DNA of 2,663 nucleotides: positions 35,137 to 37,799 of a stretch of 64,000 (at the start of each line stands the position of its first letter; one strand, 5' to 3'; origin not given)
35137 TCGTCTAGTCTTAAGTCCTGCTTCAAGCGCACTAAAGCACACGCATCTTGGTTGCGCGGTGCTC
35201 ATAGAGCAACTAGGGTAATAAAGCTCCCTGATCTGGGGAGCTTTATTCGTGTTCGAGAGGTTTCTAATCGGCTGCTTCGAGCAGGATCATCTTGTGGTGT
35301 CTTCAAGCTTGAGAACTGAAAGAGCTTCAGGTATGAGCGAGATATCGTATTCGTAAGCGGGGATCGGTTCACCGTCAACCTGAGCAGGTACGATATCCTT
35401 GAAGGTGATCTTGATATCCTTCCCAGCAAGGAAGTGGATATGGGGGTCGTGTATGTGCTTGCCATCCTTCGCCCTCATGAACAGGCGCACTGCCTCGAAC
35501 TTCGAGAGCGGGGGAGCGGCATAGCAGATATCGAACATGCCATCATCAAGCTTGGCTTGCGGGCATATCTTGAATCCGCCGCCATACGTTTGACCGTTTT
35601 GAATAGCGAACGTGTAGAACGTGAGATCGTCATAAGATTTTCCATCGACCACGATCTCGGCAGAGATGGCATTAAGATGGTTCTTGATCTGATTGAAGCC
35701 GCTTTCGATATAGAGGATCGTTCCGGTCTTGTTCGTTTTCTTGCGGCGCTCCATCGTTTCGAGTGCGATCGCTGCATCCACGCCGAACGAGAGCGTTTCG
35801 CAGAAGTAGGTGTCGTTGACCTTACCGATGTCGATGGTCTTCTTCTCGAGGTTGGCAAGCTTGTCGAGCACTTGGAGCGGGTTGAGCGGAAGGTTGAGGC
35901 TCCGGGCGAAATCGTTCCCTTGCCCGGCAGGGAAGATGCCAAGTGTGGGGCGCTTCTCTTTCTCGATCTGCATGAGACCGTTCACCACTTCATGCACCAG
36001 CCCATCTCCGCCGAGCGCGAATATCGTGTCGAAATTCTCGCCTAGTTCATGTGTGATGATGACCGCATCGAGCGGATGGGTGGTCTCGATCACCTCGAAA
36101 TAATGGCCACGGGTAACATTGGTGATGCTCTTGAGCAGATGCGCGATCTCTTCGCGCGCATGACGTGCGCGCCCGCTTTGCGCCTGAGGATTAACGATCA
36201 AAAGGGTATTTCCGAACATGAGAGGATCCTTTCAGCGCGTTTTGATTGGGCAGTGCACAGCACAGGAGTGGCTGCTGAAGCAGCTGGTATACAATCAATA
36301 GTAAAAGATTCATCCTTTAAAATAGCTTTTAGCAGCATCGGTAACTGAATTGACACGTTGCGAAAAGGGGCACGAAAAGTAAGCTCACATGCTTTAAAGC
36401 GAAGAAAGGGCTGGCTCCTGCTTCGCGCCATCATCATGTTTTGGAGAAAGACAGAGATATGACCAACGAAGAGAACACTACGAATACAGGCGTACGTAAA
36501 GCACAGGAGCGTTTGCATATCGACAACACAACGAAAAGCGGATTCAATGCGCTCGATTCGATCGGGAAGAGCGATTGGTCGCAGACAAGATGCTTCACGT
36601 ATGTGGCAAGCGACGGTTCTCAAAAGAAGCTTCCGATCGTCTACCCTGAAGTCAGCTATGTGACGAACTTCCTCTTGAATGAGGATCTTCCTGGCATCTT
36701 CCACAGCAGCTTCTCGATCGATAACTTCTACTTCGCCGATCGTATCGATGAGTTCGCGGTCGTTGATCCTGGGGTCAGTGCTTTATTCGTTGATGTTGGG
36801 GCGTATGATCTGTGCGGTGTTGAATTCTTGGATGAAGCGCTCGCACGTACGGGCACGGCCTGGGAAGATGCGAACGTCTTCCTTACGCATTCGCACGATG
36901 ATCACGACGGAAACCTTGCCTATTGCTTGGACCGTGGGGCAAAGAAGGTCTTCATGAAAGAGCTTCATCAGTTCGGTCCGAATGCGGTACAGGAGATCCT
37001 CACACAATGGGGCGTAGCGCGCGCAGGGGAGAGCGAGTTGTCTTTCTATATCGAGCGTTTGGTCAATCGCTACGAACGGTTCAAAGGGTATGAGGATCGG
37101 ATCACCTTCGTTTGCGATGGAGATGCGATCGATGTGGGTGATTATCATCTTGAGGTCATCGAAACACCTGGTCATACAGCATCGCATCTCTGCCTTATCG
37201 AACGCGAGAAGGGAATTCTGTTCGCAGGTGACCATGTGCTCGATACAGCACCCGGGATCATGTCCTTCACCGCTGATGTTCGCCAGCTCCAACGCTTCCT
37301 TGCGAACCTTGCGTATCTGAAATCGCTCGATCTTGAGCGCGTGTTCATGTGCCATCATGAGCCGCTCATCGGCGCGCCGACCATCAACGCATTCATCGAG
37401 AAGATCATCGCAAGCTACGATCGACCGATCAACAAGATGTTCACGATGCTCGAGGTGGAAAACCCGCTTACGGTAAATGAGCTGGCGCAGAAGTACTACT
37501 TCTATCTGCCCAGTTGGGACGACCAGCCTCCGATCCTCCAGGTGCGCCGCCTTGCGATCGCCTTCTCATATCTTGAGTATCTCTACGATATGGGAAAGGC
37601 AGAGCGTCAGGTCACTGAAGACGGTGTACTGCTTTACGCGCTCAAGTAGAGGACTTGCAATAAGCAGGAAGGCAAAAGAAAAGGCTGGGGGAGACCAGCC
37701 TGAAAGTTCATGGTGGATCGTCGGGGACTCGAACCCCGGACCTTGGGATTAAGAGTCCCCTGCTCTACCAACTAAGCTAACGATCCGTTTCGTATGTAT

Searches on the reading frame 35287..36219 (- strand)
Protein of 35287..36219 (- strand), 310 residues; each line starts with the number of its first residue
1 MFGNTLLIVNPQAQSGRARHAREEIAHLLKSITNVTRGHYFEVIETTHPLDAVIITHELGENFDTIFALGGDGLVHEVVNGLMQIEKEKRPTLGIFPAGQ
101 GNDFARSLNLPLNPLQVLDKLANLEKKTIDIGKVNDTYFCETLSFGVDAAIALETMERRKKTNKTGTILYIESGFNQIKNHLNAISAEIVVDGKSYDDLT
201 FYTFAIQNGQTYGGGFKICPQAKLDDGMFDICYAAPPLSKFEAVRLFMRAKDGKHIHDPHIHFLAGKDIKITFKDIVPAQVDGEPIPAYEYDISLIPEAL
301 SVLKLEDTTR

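Call 25: search_protein_families(library=pfam, proteins=[window:35287-36219:-])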
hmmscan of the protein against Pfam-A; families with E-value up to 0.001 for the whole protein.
window:35287-36219:- (310 aa): 3 families
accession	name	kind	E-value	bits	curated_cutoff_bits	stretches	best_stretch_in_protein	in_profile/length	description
PF00781.29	DAGK_cat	-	3.6e-28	98.1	23.6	1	5-134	2-125/125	Diacylglycerol kinase catalytic domain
PF19279.4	YegS_C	-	2.7e-26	92.6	27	1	143-303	3-157/158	YegS C-terminal NAD kinase beta sandwich-like domain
PF00609.24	DAGK_acc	-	3.8e-06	27.8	27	1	143-285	6-158/158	Diacylglycerol kinase accessory domain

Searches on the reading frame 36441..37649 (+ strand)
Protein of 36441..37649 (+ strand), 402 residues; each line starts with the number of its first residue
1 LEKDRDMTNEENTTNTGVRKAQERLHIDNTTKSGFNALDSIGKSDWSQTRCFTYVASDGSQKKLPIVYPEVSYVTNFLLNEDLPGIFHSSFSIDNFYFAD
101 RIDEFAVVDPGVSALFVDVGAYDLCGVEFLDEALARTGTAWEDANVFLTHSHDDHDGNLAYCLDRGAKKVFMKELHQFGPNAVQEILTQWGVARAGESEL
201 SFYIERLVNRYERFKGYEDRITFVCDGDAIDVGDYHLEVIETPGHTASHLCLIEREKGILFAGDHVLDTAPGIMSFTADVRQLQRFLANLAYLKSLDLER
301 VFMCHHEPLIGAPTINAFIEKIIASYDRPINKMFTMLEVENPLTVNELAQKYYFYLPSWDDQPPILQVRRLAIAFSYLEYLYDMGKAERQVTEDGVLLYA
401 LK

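Call 25: search_protein_families(library=pfam, proteins=[window:36441-37649:+])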
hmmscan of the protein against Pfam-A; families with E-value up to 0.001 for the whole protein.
window:36441-37649:+ (402 aa): 1 family
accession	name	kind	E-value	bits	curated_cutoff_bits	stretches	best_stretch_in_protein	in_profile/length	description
PF00753.33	Lactamase_B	-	1.9e-13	51.2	22.7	1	146-305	47-196/196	Metallo-beta-lactamase superfamily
